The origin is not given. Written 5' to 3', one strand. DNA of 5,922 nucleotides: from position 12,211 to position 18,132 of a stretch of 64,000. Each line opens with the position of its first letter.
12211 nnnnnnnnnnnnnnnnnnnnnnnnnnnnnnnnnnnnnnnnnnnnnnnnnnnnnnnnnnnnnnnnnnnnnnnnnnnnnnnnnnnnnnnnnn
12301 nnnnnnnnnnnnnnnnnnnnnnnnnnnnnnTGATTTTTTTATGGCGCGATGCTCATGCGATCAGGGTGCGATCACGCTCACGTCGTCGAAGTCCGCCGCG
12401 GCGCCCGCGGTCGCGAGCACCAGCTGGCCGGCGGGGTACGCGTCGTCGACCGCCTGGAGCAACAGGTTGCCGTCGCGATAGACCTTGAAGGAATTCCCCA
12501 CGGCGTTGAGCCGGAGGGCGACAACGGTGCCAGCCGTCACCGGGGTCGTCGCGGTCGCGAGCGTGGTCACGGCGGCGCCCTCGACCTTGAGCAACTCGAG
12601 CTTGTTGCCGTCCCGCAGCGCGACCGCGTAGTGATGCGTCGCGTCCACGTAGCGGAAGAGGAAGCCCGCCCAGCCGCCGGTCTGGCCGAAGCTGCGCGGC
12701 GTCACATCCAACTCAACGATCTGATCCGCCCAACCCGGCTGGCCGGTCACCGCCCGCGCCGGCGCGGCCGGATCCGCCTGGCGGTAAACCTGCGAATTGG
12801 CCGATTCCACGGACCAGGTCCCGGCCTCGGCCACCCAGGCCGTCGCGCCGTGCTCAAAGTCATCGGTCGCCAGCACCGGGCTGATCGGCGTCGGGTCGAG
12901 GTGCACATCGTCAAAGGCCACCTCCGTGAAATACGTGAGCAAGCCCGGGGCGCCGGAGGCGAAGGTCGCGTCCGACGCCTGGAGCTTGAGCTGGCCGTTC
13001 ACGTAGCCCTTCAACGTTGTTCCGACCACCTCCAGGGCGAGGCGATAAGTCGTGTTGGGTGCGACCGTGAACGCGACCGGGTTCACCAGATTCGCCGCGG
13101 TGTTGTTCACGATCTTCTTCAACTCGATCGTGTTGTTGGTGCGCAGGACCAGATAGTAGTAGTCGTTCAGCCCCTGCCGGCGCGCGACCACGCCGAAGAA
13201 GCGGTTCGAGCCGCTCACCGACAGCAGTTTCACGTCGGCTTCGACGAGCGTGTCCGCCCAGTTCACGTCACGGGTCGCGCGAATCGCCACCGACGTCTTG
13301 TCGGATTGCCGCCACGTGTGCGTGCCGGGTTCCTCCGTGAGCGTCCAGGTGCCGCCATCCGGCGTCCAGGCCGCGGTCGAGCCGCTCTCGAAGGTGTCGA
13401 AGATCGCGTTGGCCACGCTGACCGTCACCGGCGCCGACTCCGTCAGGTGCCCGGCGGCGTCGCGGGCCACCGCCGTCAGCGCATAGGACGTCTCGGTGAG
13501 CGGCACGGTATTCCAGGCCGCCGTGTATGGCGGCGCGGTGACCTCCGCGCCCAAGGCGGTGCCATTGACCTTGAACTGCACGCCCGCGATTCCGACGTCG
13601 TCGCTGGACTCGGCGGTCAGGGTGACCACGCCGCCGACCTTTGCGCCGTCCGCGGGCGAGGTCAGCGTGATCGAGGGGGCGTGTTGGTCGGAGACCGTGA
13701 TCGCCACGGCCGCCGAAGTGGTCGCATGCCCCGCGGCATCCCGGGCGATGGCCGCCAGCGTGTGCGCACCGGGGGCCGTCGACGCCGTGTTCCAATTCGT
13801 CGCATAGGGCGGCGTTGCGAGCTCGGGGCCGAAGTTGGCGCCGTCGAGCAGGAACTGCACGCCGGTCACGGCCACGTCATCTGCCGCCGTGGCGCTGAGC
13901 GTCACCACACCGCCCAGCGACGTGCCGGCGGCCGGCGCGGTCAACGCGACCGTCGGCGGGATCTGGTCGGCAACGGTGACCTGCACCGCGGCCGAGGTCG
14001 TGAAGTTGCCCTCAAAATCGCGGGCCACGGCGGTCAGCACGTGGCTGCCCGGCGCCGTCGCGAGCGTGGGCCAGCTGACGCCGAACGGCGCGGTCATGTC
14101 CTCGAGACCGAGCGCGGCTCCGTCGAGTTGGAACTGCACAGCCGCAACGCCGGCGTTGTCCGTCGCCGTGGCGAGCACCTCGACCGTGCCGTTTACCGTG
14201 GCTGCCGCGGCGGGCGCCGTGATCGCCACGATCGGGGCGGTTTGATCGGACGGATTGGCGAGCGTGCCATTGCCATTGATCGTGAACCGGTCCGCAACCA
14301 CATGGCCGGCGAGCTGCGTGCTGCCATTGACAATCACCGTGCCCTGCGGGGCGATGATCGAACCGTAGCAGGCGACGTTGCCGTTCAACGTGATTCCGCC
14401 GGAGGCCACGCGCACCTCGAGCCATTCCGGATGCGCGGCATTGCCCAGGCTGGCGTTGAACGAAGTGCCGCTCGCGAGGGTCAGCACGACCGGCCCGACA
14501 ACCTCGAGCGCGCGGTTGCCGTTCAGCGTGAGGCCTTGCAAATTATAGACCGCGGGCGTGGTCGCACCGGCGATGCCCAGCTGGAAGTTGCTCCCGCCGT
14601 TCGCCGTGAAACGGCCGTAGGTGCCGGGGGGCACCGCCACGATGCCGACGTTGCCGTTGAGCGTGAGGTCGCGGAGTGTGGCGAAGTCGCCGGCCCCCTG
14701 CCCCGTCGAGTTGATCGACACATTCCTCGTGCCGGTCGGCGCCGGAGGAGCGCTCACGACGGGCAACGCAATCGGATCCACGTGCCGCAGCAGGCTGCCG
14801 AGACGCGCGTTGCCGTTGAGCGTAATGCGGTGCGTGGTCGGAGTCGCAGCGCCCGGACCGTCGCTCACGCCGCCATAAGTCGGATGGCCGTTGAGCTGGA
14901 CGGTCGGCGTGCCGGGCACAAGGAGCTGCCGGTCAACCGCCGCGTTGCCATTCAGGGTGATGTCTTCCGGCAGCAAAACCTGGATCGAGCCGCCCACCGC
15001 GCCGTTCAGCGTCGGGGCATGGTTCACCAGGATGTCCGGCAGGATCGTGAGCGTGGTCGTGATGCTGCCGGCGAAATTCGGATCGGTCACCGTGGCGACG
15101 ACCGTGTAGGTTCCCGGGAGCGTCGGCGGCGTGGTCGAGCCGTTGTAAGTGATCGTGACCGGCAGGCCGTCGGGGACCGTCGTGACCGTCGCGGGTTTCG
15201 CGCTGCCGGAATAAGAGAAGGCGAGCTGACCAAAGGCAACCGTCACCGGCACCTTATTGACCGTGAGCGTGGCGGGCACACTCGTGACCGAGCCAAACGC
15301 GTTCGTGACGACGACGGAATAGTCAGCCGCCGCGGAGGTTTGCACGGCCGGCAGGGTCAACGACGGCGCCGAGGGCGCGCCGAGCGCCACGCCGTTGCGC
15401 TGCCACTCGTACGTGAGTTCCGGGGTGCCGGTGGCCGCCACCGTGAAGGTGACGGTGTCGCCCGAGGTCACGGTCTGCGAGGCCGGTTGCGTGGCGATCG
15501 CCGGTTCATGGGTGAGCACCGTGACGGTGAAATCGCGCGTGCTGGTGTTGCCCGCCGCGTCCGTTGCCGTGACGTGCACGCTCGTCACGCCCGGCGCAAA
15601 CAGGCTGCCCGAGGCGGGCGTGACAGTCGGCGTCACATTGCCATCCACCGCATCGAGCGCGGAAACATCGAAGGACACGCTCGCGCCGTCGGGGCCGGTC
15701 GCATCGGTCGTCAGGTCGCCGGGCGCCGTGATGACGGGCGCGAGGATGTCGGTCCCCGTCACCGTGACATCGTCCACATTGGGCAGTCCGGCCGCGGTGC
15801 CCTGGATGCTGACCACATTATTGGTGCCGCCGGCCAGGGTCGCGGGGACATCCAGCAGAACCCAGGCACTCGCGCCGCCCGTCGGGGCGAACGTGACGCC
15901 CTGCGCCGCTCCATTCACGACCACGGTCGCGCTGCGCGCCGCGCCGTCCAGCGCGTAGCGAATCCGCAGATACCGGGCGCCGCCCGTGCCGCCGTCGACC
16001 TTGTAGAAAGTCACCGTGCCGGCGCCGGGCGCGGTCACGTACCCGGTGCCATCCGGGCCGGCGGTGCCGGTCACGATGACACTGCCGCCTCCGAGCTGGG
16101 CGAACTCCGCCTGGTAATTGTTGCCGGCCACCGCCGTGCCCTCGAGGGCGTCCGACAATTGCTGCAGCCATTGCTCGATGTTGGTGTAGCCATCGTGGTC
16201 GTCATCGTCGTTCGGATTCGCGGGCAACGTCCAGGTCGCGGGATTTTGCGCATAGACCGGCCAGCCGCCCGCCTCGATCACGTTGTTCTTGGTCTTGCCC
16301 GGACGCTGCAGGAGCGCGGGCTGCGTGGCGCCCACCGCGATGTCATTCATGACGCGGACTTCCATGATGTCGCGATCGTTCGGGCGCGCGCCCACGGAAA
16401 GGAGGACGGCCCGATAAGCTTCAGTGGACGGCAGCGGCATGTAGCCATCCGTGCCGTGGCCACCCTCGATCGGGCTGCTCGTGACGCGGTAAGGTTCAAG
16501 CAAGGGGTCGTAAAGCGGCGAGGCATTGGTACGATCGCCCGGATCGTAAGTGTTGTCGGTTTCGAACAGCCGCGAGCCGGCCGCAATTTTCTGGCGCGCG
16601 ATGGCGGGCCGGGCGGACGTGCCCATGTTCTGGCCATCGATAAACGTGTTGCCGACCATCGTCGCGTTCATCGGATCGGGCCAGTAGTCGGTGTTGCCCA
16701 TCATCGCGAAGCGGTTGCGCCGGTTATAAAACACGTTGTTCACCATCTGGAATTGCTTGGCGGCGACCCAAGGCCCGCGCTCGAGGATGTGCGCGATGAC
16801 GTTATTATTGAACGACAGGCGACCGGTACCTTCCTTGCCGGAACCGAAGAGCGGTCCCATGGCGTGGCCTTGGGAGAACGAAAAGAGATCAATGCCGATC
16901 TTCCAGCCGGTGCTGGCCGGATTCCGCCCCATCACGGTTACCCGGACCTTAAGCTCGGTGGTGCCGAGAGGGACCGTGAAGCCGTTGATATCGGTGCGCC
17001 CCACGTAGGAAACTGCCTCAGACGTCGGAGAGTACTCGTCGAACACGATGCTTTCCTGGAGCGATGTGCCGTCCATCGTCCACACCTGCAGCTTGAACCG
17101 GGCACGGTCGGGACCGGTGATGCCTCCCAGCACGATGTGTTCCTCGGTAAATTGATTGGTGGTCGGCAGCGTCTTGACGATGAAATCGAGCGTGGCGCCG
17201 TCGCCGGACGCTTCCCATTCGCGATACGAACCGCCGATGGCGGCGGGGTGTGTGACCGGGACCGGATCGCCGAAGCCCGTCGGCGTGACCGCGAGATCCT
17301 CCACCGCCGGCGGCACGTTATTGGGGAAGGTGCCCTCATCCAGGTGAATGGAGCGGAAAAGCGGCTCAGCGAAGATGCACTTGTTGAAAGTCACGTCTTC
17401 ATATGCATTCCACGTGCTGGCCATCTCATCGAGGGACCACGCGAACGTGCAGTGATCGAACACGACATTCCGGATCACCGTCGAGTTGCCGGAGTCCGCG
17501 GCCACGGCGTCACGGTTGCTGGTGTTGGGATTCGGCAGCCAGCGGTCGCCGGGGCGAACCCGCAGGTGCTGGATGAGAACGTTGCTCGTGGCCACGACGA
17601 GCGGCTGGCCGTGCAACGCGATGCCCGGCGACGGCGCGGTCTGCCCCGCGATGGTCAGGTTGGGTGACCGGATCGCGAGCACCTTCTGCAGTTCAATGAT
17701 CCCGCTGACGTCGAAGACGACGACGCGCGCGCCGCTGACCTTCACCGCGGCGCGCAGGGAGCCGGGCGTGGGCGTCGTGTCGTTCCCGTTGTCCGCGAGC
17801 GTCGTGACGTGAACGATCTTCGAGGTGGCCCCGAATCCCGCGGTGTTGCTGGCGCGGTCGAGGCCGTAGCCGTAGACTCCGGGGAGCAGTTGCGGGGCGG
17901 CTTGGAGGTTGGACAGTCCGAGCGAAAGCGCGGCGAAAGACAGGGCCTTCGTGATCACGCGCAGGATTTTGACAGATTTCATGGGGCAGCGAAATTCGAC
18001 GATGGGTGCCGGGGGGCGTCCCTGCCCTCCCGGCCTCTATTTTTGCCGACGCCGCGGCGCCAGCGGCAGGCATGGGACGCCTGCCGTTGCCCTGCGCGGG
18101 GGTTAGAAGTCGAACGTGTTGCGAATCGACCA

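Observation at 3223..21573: Tandem array of four diversified secreted PL1 lyases behind a single TonB-dependent receptor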

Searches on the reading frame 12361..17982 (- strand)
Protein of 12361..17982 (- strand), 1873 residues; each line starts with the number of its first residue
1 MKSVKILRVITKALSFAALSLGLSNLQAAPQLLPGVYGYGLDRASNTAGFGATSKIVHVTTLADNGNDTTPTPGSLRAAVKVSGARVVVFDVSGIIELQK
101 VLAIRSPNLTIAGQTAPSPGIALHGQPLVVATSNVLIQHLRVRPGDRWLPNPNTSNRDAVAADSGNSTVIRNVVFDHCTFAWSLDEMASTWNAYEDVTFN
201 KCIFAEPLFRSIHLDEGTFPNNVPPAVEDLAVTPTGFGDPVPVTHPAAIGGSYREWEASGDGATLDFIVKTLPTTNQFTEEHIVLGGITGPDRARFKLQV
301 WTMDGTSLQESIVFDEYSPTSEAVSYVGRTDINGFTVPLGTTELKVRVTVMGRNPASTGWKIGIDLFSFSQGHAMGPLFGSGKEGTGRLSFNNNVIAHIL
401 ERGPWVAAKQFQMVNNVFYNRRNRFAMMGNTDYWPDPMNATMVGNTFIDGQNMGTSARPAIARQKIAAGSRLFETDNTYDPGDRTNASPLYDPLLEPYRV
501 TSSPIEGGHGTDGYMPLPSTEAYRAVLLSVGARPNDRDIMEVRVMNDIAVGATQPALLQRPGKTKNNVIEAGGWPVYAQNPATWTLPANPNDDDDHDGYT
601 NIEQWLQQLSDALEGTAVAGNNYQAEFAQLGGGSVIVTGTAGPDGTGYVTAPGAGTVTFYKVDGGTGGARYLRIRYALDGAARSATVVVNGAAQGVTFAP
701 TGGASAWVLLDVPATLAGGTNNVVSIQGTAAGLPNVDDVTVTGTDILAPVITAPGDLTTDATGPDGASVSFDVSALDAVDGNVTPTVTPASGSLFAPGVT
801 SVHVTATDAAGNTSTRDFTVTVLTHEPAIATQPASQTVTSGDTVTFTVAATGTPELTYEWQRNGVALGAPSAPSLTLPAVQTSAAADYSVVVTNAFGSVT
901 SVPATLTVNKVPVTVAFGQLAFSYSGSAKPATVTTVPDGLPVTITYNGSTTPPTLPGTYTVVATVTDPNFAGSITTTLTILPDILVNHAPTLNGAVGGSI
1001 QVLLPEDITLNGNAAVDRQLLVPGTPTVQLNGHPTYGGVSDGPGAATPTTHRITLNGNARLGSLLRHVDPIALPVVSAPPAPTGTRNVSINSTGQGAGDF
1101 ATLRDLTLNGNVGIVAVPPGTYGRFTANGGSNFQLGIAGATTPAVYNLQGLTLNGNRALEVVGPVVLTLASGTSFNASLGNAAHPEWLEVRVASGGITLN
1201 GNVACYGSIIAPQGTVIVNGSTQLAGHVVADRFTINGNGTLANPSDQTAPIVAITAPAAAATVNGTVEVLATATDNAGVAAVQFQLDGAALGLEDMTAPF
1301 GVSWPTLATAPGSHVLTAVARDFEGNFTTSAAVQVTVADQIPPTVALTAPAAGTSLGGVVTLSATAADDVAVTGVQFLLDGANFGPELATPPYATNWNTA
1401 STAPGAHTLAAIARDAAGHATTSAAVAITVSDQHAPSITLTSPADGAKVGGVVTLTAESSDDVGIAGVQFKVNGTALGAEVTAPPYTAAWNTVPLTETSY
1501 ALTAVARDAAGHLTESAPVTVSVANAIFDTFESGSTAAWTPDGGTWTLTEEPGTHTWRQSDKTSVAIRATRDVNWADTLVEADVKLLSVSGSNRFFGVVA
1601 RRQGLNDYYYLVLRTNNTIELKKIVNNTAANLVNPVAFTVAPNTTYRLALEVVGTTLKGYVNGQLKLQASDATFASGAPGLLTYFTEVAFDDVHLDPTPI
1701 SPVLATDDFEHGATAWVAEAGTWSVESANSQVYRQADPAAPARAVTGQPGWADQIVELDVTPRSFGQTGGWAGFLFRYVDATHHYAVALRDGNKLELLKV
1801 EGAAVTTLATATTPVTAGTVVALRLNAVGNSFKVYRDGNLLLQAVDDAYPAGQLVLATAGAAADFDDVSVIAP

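Call 8: search_protein_families(library=pfam, proteins=[window:12361-17982:-], max_evalue=0.01)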
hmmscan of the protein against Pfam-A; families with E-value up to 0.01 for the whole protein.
window:12361-17982:- (1873 aa): 9 families
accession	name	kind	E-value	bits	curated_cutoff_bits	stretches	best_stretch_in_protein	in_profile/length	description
PF17957.7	Big_7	-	5.2e-39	133.2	24.1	3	1436-1504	1-70/70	Bacterial Ig domain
PF18887.5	MBG_3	-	8.2e-21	74.3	25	1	914-980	2-68/72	MBG domain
PF13927.12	Ig_3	-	4.7e-10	40.3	30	1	827-894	2-78/78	Immunoglobulin domain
PF07679.22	I-set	-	1.8e-08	34.8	23.7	1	827-908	1-90/90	Immunoglobulin I-set domain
PF02494.22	HYR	-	3e-05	24.7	21.7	1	745-822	2-81/81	HYR domain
PF19077.6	Big_13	-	3.7e-05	24.6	27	0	796-822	73-100/102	Bacterial Ig-like domain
PF13750.12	Big_3_3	-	0.00018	21.6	27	0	1393-1462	3-75/157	Bacterial Ig-like domain (group 3)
PF13895.12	Ig_2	-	0.00078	20.1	27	1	832-908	5-79/79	Immunoglobulin domain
PF23981.1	DUF7305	-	0.0012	19.2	27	0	1151-1241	80-176/185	Domain of unknown function (DUF7305)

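Call 11: search_protein_families(library=ncbifam, proteins=[window:12361-17982:-], max_evalue=0.1)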
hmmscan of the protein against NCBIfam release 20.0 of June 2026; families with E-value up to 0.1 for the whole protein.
window:12361-17982:- (1873 aa): 2 families
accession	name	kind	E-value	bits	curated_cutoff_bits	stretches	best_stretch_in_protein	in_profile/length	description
NF041900.1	pec_ly_PelZ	equivalog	2.5e-35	122.1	840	2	16-213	7-202/422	pectate lyase PelZ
NF047446.1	barrel_OmpL47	domain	1.3e-05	25.5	40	1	1269-1337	7-68/68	OmpL47-type beta-barrel domain-containing protein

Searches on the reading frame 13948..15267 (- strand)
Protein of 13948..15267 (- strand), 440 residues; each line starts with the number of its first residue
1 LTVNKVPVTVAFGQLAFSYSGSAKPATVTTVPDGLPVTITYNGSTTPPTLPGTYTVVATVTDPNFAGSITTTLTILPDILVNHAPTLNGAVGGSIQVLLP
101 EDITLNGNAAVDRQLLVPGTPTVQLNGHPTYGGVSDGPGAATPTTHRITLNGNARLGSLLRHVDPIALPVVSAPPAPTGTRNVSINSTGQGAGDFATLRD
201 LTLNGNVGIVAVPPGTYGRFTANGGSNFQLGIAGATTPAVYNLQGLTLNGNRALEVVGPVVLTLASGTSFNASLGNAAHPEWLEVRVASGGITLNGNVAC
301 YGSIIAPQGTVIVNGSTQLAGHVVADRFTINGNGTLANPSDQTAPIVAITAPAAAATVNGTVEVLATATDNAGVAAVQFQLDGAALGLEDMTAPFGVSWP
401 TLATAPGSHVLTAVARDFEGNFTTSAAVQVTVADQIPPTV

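Call 89: predict_structure(alignment_id=A5)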
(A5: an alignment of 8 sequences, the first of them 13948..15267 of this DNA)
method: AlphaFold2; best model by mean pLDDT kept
length: 440 residues; sequences in the alignment: 8
mean_pLDDT: 77.1   pTM: 0.66
mean pLDDT of the five models: 77.1, 74.3, 73.1, 73.1, 64.2
residues with pLDDT >= 90: 120; 70-90: 223; 50-70: 40; < 50: 57
segments of 3 or more residues with pLDDT < 50: 1-25, 29-31, 340-361, 435-440
pLDDT, mean of each block of 10 residues (from residue 1): 25 28 45 68 78 78 72 80 90 87 88 87 89 83 78 89 83 93 91 92 89 95 90 84 91 86 92 85 92 87 92 87 91 70 32 32 62 79 84 74 67 84 78 46
secondary structure, 60 per line:
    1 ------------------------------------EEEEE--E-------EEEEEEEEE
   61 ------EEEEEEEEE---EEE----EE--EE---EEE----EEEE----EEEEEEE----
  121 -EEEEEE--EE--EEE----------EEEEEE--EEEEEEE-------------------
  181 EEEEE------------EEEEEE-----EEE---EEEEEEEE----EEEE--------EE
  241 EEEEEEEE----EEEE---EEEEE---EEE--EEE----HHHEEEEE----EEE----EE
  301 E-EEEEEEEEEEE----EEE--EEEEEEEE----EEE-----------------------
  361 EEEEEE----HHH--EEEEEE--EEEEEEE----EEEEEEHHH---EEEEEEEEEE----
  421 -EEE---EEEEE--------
elements in order: E37-41 E52-60 E67-75 E79-81 E95-97 E102-105 E110-116 E122-127 E134-136 E147-152 E155-161 E181-185 E198-203 E209-211 E215-222 E227-230 E239-248 E253-256 E260-264 E268-270 E273-275 E283-287 E292-294 E299-301 E303-313 E318-320 E323-330 E335-337 E361-366 E376-381 E384-390 E395-400 E407-416 E422-424 E428-432
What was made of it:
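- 14254..15033 (-): Ly4 beta-solenoid (about aa 984-1243). The AF2 model shows regular short strands with pLDDT about 85-92 (call 89).
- Checked: The 'solenoid' folds as a beta-solenoid (pLDDT about 85-92, call 89).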

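Call 91: fold_search(model_id=the predicted structure, library=pdb)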
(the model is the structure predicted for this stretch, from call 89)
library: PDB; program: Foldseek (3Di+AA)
matches with E <= 10: 687; with E <= 0.001: 2
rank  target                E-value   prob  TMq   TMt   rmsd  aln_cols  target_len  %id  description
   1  5uyt_A                1.5e-04  0.97  0.17  0.18  20.0       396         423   15  Crystal structure of ice binding protein from an Antarctic bacterium Flavobacteriaceae (released 2017-10-25)
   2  3pe9_A                2.9e-04  1.00  0.15  0.68   2.3        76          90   29  Structures of Clostridium thermocellum CbhA fibronectin(III)-like modules (released 2011-11-23)
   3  3pe9_B                1.4e-03  1.00  0.15  0.71   1.8        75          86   27  Structures of Clostridium thermocellum CbhA fibronectin(III)-like modules (released 2011-11-23)
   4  3pe9_D                2.1e-03  1.00  0.15  0.70   2.0        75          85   27  Structures of Clostridium thermocellum CbhA fibronectin(III)-like modules (released 2011-11-23)
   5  3pdd                  5.2e-03  1.00  0.15  0.34   2.3        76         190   29  Structures of Clostridium thermocellum CbhA fibronectin(III)-like modules (released 2011-11-23)
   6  6qvi_B                1.0e-02  0.57  0.22  0.20  13.5       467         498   10  Crystal structure of competence-associated pilin ComZ from Thermus thermophilus (released 2019-05-29)
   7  9kvu                  1.1e-02  1.00  0.15  0.61   3.1        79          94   32  Structure of B1 domain in the bifunctional enzyme CelAly (released 2026-03-18)
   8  6eio                  1.4e-02  0.98  0.24  0.43   8.4       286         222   13  Crystal structure of an ice binding protein from an Antarctic Biological Consortium (released 2018-03-28)
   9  3pdg                  2.0e-02  1.00  0.16  0.71   2.1        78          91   24  Structures of Clostridium thermocellum CbhA fibronectin(III)-like modules (released 2011-11-23)
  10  2yn3_C                6.1e-02  1.00  0.13  0.19   7.1        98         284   22  Structural insight into the giant calcium-binding adhesin SiiE: implications for the adhesion of Salmonella enterica t (released 2013-04-03)
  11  2yn5_B                1.1e-01  1.00  0.13  0.19   8.2       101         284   22  Structural insight into the giant calcium-binding adhesin SiiE: implications for the adhesion of Salmonella enterica t (released 2013-04-03)
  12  6bg8_A                1.2e-01  0.60  0.22  0.36  11.2       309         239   13  Shewanella frigidimarina ice-binding protein_1 DUF3494 Domain (released 2018-03-07)
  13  7bwy_A                1.2e-01  0.57  0.20  0.37  11.0       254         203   11  Crystal structure of ice-binding protein from an Antarctic ascomycete, Antarctomyces psychrotrophicus. (released 2020-05-27)
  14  5gpr                  1.8e-01  1.00  0.13  0.11   3.4        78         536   15  Crystal structure of chitinase-h from Ostrinia furnacalis (released 2017-01-11)
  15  2yn3_D                1.9e-01  0.98  0.13  0.25   7.4       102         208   22  Structural insight into the giant calcium-binding adhesin SiiE: implications for the adhesion of Salmonella enterica t (released 2013-04-03)
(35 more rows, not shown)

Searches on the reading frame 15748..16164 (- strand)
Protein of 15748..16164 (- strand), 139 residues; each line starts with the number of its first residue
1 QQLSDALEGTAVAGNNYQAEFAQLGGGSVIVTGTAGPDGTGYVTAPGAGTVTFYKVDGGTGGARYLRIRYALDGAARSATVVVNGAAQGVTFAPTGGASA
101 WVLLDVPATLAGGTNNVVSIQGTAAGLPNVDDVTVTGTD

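Call 66: search_solved_structures(query=window:15748-16164:-, max_evalue=0.1, show_alignments=1)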
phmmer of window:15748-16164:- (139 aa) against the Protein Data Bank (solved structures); distinct sequences matched with E-value up to 0.1: 19.
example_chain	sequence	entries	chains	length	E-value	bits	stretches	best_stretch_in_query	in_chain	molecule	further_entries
2w87_A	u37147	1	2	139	4.5e-10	43.1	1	18-137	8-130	ESTERASE D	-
2w46_A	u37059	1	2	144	7.1e-10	42.4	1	18-137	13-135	ESTERASE D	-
2vzp_A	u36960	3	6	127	2.5e-09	40.7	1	16-134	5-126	EXO-BETA-D-GLUCOSAMINIDASE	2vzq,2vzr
2w3j_A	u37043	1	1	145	5.3e-09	39.6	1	27-138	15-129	CARBOHYDRATE BINDING MODULE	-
5f7u_A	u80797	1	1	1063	1.4e-07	35.1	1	15-119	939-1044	Cycloalternan-forming enzyme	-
5i0d_A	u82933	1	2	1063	1.4e-07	35.1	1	15-119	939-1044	Lmo2446 protein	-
4kmq_A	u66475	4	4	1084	1.4e-07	35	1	15-119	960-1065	Lmo2446 protein | Alpha-xylosidase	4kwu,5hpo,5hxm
4qaw_A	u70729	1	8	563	3.1e-07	33.9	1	9-137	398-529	Xyn30D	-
4qb1_A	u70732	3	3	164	4.6e-07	33.3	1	9-137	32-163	Xyn30D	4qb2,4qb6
2vzo_A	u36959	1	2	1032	6.8e-07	32.8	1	16-134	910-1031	EXO-BETA-D-GLUCOSAMINIDASE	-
2vzs_A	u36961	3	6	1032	6.8e-07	32.8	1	16-134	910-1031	EXO-BETA-D-GLUCOSAMINIDASE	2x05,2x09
2vzt_A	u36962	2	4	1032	6.8e-07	32.8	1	16-134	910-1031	EXO-BETA-D-GLUCOSAMINIDASE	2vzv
2vzu_A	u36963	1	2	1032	7.7e-07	32.6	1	16-134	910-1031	EXO-BETA-D-GLUCOSAMINIDASE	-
7bys_A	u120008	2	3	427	3.3e-05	27.3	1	11-125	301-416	Galactan 1,3-beta-galactosidase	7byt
7byx_A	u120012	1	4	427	3.3e-05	27.3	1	11-125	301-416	Galactan 1,3-beta-galactosidase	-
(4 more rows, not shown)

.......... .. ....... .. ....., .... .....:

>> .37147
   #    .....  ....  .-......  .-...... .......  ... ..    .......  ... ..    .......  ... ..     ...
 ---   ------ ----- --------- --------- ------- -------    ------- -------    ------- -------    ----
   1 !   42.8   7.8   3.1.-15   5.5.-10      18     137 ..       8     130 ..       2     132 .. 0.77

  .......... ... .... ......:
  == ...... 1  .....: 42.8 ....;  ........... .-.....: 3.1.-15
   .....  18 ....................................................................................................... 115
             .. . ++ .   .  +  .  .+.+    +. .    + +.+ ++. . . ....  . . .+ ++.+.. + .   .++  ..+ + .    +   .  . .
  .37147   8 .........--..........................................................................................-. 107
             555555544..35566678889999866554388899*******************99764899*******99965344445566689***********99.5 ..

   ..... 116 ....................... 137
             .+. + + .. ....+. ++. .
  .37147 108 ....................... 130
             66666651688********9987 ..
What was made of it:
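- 15748..16164 (-): Ly4 CBM35. phmmer against CBM35 structures 2w87, 2w46 and 2vzp, E 4.5e-10 to 2.5e-9 (call 66).
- On CBM35 (Ly4 residues 620-745): 2w87 E 4.5e-10 and 2vzp E 2.5e-9 (call 66).
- Checked: Ly4 residues 620-745 are a CBM35 (E 4.5e-10, call 66).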
